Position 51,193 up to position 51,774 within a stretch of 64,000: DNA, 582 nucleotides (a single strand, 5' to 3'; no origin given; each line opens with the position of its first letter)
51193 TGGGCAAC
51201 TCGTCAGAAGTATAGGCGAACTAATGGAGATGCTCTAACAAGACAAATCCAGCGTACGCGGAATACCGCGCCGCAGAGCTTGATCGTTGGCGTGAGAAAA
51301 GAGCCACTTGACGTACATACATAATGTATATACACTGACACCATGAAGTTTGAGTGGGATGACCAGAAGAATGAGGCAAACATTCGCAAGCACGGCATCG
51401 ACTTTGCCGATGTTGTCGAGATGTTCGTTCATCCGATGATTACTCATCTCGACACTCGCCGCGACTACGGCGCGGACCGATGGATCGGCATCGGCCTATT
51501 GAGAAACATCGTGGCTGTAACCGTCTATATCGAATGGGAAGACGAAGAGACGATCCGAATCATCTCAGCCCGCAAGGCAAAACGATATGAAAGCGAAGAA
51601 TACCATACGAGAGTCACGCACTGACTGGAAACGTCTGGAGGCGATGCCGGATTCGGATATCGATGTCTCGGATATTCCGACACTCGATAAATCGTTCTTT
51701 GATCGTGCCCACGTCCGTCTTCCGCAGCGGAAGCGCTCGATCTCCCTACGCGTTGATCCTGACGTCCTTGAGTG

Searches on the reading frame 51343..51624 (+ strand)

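Call 77: search_protein_families(library=pfam, proteins=[window:51343-51624:+], max_evalue=0.001)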
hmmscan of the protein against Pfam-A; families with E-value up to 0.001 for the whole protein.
window:51343-51624:+ (93 aa): 1 family
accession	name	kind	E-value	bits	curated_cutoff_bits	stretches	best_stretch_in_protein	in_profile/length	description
PF04365.19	BrnT_toxin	-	2.3e-23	82.7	34.5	1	5-83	1-77/77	Ribonuclease toxin, BrnT, of type II toxin-antitoxin system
